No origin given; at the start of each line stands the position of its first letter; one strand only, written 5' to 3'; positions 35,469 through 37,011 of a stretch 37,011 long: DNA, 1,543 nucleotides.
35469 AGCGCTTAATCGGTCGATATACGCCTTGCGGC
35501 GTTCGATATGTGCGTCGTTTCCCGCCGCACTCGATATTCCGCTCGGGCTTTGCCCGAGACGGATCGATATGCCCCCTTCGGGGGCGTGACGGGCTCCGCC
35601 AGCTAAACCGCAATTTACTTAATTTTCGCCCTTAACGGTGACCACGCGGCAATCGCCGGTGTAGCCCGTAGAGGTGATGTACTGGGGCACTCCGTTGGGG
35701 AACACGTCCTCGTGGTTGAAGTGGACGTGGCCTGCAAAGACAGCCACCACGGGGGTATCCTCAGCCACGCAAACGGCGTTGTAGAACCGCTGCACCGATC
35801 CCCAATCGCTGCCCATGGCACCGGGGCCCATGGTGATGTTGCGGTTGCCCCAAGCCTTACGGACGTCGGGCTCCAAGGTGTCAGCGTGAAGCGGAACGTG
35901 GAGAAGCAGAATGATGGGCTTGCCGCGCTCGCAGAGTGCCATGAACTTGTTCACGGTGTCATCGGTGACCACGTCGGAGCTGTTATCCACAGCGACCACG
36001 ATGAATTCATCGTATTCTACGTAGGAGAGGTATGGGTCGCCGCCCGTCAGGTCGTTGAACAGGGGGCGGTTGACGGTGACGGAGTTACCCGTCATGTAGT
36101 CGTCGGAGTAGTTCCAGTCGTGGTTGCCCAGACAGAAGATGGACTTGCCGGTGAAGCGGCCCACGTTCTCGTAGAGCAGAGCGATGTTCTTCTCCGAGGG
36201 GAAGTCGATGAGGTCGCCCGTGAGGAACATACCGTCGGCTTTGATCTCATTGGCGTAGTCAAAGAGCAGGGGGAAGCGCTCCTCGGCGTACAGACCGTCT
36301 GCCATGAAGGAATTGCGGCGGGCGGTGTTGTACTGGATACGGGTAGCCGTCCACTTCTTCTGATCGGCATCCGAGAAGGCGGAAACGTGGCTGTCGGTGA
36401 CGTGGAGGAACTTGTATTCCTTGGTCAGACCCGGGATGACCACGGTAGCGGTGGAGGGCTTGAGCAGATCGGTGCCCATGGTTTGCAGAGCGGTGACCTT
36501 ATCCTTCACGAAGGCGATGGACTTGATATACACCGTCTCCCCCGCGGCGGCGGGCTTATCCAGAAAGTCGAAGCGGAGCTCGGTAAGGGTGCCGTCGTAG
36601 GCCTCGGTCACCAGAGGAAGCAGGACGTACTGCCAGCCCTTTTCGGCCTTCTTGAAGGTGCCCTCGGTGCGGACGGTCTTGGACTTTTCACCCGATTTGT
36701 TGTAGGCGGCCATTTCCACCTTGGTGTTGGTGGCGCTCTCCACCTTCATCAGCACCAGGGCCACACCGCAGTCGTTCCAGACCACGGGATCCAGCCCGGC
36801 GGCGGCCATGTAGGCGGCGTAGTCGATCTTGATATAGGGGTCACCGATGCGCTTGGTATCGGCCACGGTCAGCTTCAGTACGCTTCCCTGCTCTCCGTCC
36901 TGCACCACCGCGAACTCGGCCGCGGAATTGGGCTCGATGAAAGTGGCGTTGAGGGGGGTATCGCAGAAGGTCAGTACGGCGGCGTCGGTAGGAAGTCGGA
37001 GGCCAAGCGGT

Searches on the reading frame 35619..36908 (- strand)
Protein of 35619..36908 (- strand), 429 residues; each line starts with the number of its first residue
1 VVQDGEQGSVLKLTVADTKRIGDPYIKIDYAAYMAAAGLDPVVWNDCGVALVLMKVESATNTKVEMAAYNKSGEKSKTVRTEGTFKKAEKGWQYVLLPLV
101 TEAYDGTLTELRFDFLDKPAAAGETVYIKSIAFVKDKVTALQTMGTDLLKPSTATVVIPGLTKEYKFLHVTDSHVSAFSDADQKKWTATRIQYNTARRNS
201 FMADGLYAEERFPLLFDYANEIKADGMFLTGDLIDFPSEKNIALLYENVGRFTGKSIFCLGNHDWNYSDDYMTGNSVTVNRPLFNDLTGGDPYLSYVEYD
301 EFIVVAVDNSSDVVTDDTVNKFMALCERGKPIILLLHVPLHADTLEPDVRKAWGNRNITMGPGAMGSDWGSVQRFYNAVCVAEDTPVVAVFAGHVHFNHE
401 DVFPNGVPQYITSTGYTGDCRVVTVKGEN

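Call 24: find_encoding_contigs(protein=window:35619-36908:-, flank=3000, max_places=6)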
Protein window:35619-36908:- (429 aa): no gene with exactly this product is on record in the collection.
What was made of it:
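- Tried and rejected: Exact-sequence look-up of the window's phosphoesterase found no source contig (call 24).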

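Call 25: find_related_loci(query=window:35622-36908:-, collection=genome_contigs, flank=4000)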
Query window:35622-36908:- (429 aa) in genome_contigs; peptide patterns used: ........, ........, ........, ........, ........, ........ (x = any residue, [..] = any of these).
59 stretches matched a pattern; 24 encode a relative of the query (tblastn E <= 1e-3); 23 distinct loci.
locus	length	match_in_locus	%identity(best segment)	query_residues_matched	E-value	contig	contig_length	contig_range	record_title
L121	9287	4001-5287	86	1-429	0e+0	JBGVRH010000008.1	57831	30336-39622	MAG: Eubacteriales bacterium isolate fecal_MAG_145 fecal_MAG_145_contig_0008, whole genome shotgun sequence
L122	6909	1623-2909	86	1-429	0e+0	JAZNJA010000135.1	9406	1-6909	MAG: Eubacteriales bacterium isolate T1900044682_TS20190148.MAGScoT_cleanbin_000009 SGB_1696_k141_666826, whole genome s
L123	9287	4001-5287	86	1-429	0e+0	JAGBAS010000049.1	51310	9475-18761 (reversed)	MAG: Clostridia bacterium isolate RGIG8947 Water_deer_Rectum-1__c145722, whole genome shotgun sequence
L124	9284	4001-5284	86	1-428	0e+0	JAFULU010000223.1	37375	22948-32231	MAG: Clostridia bacterium isolate RGIG4611 Roe_deer_Rectum-4__c327010, whole genome shotgun sequence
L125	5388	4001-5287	82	1-429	0e+0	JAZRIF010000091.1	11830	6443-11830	MAG: Eubacteriales bacterium isolate T1900045476_YK20190170.MAGScoT_cleanbin_000058 SGB_7273_k141_4065327, whole genome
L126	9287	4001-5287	80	1-429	0e+0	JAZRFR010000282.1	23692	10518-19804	MAG: Eubacteriales bacterium isolate T1900045494_YK20190188.MAGScoT_cleanbin_000038 SGB_7412_k141_1868956, whole genome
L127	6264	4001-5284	68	1-428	0e+0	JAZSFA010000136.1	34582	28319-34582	MAG: Eubacteriales bacterium isolate T1900044586_TS20190052.MAGScoT_cleanbin_000011 SGB_598_k141_798757, whole genome sh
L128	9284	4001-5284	66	2-428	0e+0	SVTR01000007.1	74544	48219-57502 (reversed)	MAG: Oscillospiraceae bacterium isolate SIG700 NODE_8528_length_74544_cov_4.788610, whole genome shotgun sequence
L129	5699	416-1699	91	1-428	0e+0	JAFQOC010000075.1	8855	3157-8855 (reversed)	MAG: Clostridia bacterium isolate RGIG1996 Goat_Colon-1__c104556, whole genome shotgun sequence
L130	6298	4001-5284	71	1-428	0e+0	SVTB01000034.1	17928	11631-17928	MAG: Oscillospiraceae bacterium isolate SIG684 NODE_56839_length_17928_cov_1.691984, whole genome shotgun sequence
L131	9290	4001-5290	50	1-428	3e-139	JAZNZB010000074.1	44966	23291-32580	MAG: Eubacteriales bacterium isolate T1900044772_TS20190238.MAGScoT_cleanbin_000011 SGB_2452_k141_2392254, whole genome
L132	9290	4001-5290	49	1-428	1e-134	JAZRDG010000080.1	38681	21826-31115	MAG: Eubacteriales bacterium isolate T1900045506_YK20190200.MAGScoT_cleanbin_000082 SGB_7539_k141_2816037, whole genome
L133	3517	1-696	83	197-429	3e-137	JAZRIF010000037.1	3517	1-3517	MAG: Eubacteriales bacterium isolate T1900045476_YK20190170.MAGScoT_cleanbin_000058 SGB_7273_k141_756212, whole genome s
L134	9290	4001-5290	48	1-428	7e-132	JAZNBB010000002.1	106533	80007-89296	MAG: Eubacteriales bacterium isolate T1900044743_TS20190209.MAGScoT_cleanbin_000080 SGB_2091_k141_3532662, whole genome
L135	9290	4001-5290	47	1-428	2e-131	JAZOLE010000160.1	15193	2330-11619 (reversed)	MAG: Eubacteriales bacterium isolate T1900045656_YK20190350.MAGScoT_cleanbin_000022 SGB_8240_k141_760138, whole genome s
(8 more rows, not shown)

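Call 29: search_protein_families(library=pfam, proteins=[window:35619-36908:-], max_evalue=0.001)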
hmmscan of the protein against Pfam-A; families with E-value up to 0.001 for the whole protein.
window:35619-36908:- (429 aa): 1 family
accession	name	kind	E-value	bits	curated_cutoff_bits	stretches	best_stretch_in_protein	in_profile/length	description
PF00149.33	Metallophos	-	1.2e-09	39.3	21.5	1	166-396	2-189/191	Calcineurin-like phosphoesterase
